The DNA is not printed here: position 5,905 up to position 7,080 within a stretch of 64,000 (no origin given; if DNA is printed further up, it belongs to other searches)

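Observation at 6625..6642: Thioesterase nucleophile is cysteine (GWCFGG) instead of serine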

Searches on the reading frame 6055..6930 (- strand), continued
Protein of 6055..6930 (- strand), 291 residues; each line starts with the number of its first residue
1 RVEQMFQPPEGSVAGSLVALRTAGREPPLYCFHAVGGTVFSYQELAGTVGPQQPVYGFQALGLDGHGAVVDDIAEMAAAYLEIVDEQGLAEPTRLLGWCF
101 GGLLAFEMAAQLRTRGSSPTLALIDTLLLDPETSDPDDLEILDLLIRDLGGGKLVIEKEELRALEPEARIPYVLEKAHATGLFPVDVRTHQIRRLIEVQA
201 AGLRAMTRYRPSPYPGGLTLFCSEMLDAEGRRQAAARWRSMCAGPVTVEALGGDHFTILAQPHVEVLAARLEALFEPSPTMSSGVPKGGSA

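Call 42: search_protein_families(library=pfam, proteins=[P0044, P0039, P0023, P0016, P0022, P0048, P0116, P0025], max_evalue=0.0001)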
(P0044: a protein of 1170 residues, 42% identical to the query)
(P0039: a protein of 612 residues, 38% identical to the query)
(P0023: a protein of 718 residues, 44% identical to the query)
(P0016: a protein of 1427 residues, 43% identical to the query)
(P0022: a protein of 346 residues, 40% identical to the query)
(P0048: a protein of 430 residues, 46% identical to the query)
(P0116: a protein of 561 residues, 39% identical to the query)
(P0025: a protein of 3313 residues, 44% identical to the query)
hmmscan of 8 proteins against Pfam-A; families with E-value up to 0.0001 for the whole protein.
P0044 (1170 aa): 4 families
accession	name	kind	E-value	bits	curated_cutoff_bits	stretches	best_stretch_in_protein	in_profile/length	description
PF00668.25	Condensation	-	3.4e-93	313.3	30.6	1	367-821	6-454/456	Condensation domain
PF13469.12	Sulfotransfer_3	-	1e-28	101.5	27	1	62-278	1-216/216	Sulfotransferase family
PF00975.26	Thioesterase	-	3.8e-28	99.7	26.4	1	903-1149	2-221/226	Thioesterase domain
PF00685.33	Sulfotransfer_1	-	3.7e-10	40.1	22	1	226-340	133-250/255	Sulfotransferase domain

P0039 (612 aa): 3 families
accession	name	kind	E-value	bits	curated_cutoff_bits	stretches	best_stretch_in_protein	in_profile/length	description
PF00975.26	Thioesterase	-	2.3e-35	123.3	26.4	1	355-597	2-216/226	Thioesterase domain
PF00501.34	AMP-binding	-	1.7e-13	50.6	29.9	1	3-97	284-384/384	AMP-binding enzyme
PF13193.12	AMP-binding_C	-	1.1e-08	36.4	24.5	1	184-275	5-75/76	AMP-binding enzyme C-terminal domain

P0023 (718 aa): 5 families
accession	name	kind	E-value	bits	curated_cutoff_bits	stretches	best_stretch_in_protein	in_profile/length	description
PF00501.34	AMP-binding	-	6.5e-46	157.3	29.9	1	1-214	165-384/384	AMP-binding enzyme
PF00975.26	Thioesterase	-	3e-35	122.9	26.4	1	463-695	2-212/226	Thioesterase domain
PF13193.12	AMP-binding_C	-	2.7e-12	47.9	24.5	1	273-349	1-76/76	AMP-binding enzyme C-terminal domain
PF00550.31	PP-binding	-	2.2e-10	41.1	20.8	1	378-440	3-67/67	Phosphopantetheine attachment site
PF00561.26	Abhydrolase_1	-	3.7e-05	23.9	25.8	1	462-569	1-108/245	alpha/beta hydrolase fold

P0016 (1427 aa): 6 families
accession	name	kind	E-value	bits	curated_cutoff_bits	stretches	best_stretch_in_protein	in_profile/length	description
PF00668.25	Condensation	-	7e-125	417.7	30.6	1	75-518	5-455/456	Condensation domain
PF00501.34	AMP-binding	-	1.8e-82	277.6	29.9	1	539-894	2-384/384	AMP-binding enzyme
PF00975.26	Thioesterase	-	2.4e-38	133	26.4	1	1162-1408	2-221/226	Thioesterase domain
PF00550.31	PP-binding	-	1.9e-31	108.6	20.8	2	1076-1138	2-66/67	Phosphopantetheine attachment site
PF13193.12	AMP-binding_C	-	9.6e-12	46.1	24.5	1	955-1046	1-76/76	AMP-binding enzyme C-terminal domain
PF00561.26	Abhydrolase_1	-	4.9e-05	23.6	25.8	0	1161-1275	1-122/245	alpha/beta hydrolase fold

P0022 (346 aa): 3 families
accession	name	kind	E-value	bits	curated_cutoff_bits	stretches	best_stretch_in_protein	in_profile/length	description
PF00975.26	Thioesterase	-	2.5e-29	103.6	26.4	1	85-332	2-221/226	Thioesterase domain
PF00550.31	PP-binding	-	2.3e-15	57.1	20.8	1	1-63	3-67/67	Phosphopantetheine attachment site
PF12697.13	Abhydrolase_6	-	1.1e-05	26.7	26.3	1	88-325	3-212/217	Alpha/beta hydrolase family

P0048 (430 aa): 2 families
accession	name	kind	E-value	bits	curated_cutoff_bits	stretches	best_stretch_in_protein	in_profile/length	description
PF00975.26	Thioesterase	-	9.6e-32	111.4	26.4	1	151-416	1-222/226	Thioesterase domain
PF00550.31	PP-binding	-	8.4e-16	58.4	20.8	1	68-129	3-67/67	Phosphopantetheine attachment site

P0116 (561 aa): 4 families
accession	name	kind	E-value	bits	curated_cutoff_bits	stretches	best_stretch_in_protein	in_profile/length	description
PF00975.26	Thioesterase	-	3.2e-34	119.6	26.4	1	291-526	2-212/226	Thioesterase domain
PF00550.31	PP-binding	-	4.9e-14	52.8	20.8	1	206-268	3-67/67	Phosphopantetheine attachment site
PF13193.12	AMP-binding_C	-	1e-11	46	24.5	1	100-174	1-76/76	AMP-binding enzyme C-terminal domain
PF00501.34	AMP-binding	-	1.5e-09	37.6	29.9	1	2-43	342-384/384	AMP-binding enzyme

P0025 (3313 aa): 5 families
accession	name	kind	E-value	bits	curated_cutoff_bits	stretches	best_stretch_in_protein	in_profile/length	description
PF00501.34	AMP-binding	-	8.2e-244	808.7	29.9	3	1366-1713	4-384/384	AMP-binding enzyme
PF00668.25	Condensation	-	6.8e-241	800.2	30.6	3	898-1343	4-456/456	Condensation domain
PF00550.31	PP-binding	-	8.7e-46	154.5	20.8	3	1888-1951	2-67/67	Phosphopantetheine attachment site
PF00975.26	Thioesterase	-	5.1e-33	115.6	26.4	1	3051-3300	2-223/226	Thioesterase domain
PF13193.12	AMP-binding_C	-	3.3e-32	111.7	24.5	3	708-783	1-76/76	AMP-binding enzyme C-terminal domain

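Call 43: find_encoding_contigs(protein=P0044, flank=10000, max_places=3)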
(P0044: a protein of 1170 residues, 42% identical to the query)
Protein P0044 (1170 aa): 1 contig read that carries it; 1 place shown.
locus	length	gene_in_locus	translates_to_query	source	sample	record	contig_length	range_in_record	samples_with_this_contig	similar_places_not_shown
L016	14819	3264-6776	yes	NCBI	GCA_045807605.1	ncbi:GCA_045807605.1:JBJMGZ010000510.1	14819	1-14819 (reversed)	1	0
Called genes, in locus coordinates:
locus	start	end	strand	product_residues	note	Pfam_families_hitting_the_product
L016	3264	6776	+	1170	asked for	PF00685:Sulfotransfer_1, PF13469:Sulfotransfer_3, PF00668:Condensation, PF00975:Thioesterase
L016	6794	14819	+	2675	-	PF00501:AMP-binding, PF13193:AMP-binding_C, PF00550:PP-binding, PF00668:Condensation, PF00501:AMP-binding, PF13193:AMP-binding_C, PF00550:PP-binding, PF00668:Condensation, +6 more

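Call 46: search_protein_families(library=pfam, proteins=[L016:117-3263:+, L016:815-3319:+, L016:6794-14818:+], max_evalue=0.0001)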
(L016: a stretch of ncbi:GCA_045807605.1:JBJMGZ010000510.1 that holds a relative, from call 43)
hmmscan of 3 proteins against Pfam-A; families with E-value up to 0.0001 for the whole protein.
L016:117-3263:+ (1049 aa): 4 families
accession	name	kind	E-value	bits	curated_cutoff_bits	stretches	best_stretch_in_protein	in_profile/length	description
PF00668.25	Condensation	-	3.4e-108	362.7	30.6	1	40-485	3-456/456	Condensation domain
PF00501.34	AMP-binding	-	9.3e-93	311.5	29.9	1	507-835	7-384/384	AMP-binding enzyme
PF13193.12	AMP-binding_C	-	1.1e-12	49.1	24.5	1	893-963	1-76/76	AMP-binding enzyme C-terminal domain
PF00550.31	PP-binding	-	4.8e-12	46.4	20.8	1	992-1048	2-61/67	Phosphopantetheine attachment site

L016:815-3319:+ (834 aa): 0 families

L016:6794-14818:+ (2675 aa): 9 families
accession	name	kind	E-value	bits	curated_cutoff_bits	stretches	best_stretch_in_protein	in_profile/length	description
PF00501.34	AMP-binding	-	1.6e-206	685.9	29.9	4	36-373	5-384/384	AMP-binding enzyme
PF00668.25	Condensation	-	9.8e-193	641.4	30.6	2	1663-2101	5-456/456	Condensation domain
PF00550.31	PP-binding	-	3.6e-36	123.7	20.8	2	1578-1640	2-67/67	Phosphopantetheine attachment site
PF13193.12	AMP-binding_C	-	1.5e-25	90.3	24.5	2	433-507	1-76/76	AMP-binding enzyme C-terminal domain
PF08241.18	Methyltransf_11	-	5.7e-10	40.1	21.2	1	2315-2410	1-95/95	Methyltransferase domain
PF13649.12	Methyltransf_25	-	3e-09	37.9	27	1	2314-2406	1-97/97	Methyltransferase domain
PF08242.18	Methyltransf_12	-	1.3e-08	35.9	30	1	2315-2407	1-97/98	Methyltransferase domain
PF13489.12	Methyltransf_23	-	8.2e-08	32.6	27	1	2296-2417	9-122/164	Methyltransferase domain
PF13847.12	Methyltransf_31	-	5.1e-05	23.4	27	1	2310-2423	3-123/145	Methyltransferase domain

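Call 67: predict_structure(alignment_id=A3)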
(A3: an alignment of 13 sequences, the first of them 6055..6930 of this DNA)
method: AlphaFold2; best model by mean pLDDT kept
length: 291 residues; sequences in the alignment: 13
mean_pLDDT: 89.8   pTM: 0.88
mean pLDDT of the five models: 89.8, 89.2, 87.9, 87.6, 86.8
residues with pLDDT >= 90: 215; 70-90: 54; 50-70: 21; < 50: 1
segments of 3 or more residues with pLDDT < 50: none
pLDDT, mean of each block of 10 residues (from residue 1): 68 76 95 90 95 95 89 96 93 96 98 96 90 84 88 89 96 93 84 92 92 96 95 95 97 93 97 84 55 65
secondary structure, 60 per line:
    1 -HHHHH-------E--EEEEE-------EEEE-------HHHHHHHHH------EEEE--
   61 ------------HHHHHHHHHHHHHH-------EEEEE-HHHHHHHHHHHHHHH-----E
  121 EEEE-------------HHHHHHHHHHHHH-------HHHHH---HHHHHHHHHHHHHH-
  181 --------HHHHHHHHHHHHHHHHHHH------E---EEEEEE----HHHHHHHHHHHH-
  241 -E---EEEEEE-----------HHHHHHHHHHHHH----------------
elements in order: H2-6 E17-21 E29-32 H40-48 E55-58 H73-86 E94-98 H100-114 E120-124 H138-150 H158-162 H166-179 H189-207 E218-223 H228-239 E246-251 H263-275

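Call 70: fold_search(model_id=the predicted structure, library=pdb)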
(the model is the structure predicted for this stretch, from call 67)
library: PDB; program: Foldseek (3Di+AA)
matches with E <= 10: 1662; with E <= 0.001: 1079
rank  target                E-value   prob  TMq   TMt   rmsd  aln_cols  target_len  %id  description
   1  4zxh                  1.4e-21  1.00  0.78  0.19   3.3       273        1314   30  Crystal Structure of holo-AB3403 a four domain nonribosomal peptide synthetase from Acinetobacter Baumanii (released 2015-12-30)
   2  7dxo_A                5.1e-19  1.00  0.69  0.76   6.1       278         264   24  The mutant of bifunctional thioesterase catalyzing epimerization and cyclization (released 2022-01-26)
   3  7crn_C                1.9e-18  1.00  0.69  0.75   5.1       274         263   24  The Functional Characterization and Crystal Structure of the Bifunctional Thioesterase Catalyzing Epimerization and Cy (released 2021-08-18)
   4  9f7b                  2.0e-18  1.00  0.69  0.68   5.2       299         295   23  Thioesterase domain (GbnD6 TE domain) from the gladiolin PKS (released 2025-05-14)
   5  7crn_A                2.9e-18  1.00  0.68  0.75   5.1       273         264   23  The Functional Characterization and Crystal Structure of the Bifunctional Thioesterase Catalyzing Epimerization and Cy (released 2021-08-18)
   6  8q0t_B                2.5e-17  1.00  0.57  0.61   7.6       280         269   24  Identification and optimisation of novel inhibitors of the Polyketide synthetase 13 thioesterase domain with antituber (released 2023-11-22)
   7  8q17_B                1.5e-16  1.00  0.56  0.59   7.6       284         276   24  Identification and optimisation of novel inhibitors of the Polyketide synthetase 13 thioesterase domain with antituber (released 2023-11-22)
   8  5v42_B                1.9e-16  1.00  0.57  0.61   7.5       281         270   23  Crystal Structure of Mtb Pks13 Thioesterase domain in complex with inhibitor TAM3 (released 2017-07-05)
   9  2px6_B                2.4e-16  1.00  0.68  0.75   4.0       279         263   23  Crystal structure of the thioesterase domain of human fatty acid synthase inhibited by Orlistat (released 2007-07-10)
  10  5v41_B                2.6e-16  1.00  0.57  0.61   7.5       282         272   25  Crystal Structure of Mtb Pks13 Thioesterase domain in complex with inhibitor TAM5 (released 2017-07-05)
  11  7mhd                  2.7e-16  1.00  0.66  0.68   6.1       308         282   20  Thioesterase Domain of Human Fatty Acid Synthase (FASN-TE) binding a competitive inhibitor SBP-7635 (released 2022-04-20)
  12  7mhe                  2.7e-16  1.00  0.66  0.69   6.2       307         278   21  Thioesterase Domain of Human Fatty Acid Synthase (FASN-TE) binding a competitive inhibitor SBP-7957 (released 2022-04-20)
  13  5v3y_B                2.7e-16  1.00  0.57  0.61   7.3       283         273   24  Crystal Structure of Mtb Pks13 Thioesterase domain in complex with inhibitor TAM16 (released 2017-07-05)
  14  7r0x                  2.9e-16  1.00  0.75  0.73   4.4       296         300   19  Structure of the branching thioesterase from oocydin biosynthesis (released 2022-08-10)
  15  6ecb                  2.9e-16  1.00  0.63  0.68   5.0       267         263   26  Vlm2 thioesterase domain wild type structure 1 (released 2018-12-12)
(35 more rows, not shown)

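Call 76: search_protein_families(library=pfam, proteins=[P0133, P0092, P0120], max_evalue=0.00001)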
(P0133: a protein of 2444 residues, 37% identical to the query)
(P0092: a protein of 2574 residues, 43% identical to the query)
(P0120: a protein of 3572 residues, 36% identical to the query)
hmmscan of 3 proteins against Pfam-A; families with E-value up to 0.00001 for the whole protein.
P0133 (2444 aa): 5 families
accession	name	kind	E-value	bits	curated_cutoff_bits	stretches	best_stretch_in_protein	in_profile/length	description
PF00501.34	AMP-binding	-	3.9e-171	569.5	29.9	2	1567-1918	1-384/384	AMP-binding enzyme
PF00668.25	Condensation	-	2.7e-131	438.9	30.6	2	11-464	4-453/456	Condensation domain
PF00975.26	Thioesterase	-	4.5e-33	115.8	26.4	1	2171-2419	3-223/226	Thioesterase domain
PF00550.31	PP-binding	-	1.9e-29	102.1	20.8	2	1013-1076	2-67/67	Phosphopantetheine attachment site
PF13193.12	AMP-binding_C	-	5.2e-29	101.4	24.5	2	908-984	1-76/76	AMP-binding enzyme C-terminal domain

P0092 (2574 aa): 5 families
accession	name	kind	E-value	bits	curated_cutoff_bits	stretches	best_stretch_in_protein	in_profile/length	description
PF00668.25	Condensation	-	2.9e-190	633.3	30.6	3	1235-1677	3-454/456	Condensation domain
PF00501.34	AMP-binding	-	1.2e-164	548.1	29.9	2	1699-2038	1-384/384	AMP-binding enzyme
PF13193.12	AMP-binding_C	-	8.5e-33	113.6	24.5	2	2097-2176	1-76/76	AMP-binding enzyme C-terminal domain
PF00975.26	Thioesterase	-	3.4e-32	112.9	26.4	1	2291-2554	2-220/226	Thioesterase domain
PF00550.31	PP-binding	-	8.3e-26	90.5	20.8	2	687-749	1-66/67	Phosphopantetheine attachment site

P0120 (3572 aa): 5 families
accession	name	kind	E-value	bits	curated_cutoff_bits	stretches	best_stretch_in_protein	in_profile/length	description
PF00668.25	Condensation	-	1.5e-279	927.6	30.6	3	1138-1577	3-453/456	Condensation domain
PF00501.34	AMP-binding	-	4.7e-268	888.5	29.9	3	1600-1955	1-384/384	AMP-binding enzyme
PF00550.31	PP-binding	-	8.1e-46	154.6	20.8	3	3235-3297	2-66/67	Phosphopantetheine attachment site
PF00975.26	Thioesterase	-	8.6e-39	134.5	26.4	1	3321-3567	2-224/226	Thioesterase domain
PF13193.12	AMP-binding_C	-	2.1e-37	128.3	24.5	2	3109-3209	1-76/76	AMP-binding enzyme C-terminal domain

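Call 79: search_protein_families(library=ncbifam, proteins=[window:6055-6930:-], max_evalue=0.001)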
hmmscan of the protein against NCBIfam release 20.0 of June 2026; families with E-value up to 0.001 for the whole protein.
window:6055-6930:- (291 aa): 2 families
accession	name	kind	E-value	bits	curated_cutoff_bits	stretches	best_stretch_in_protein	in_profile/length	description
NF040607.1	mycolic_Pks13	equivalog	2.8e-16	58.2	2100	1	11-272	1404-1672/1680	polyketide synthase Pks13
NF007605.2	PRK10252.1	equivalog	1.2e-10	39.5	2400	1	17-134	1057-1172/1292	enterobactin non-ribosomal peptide synthetase EntF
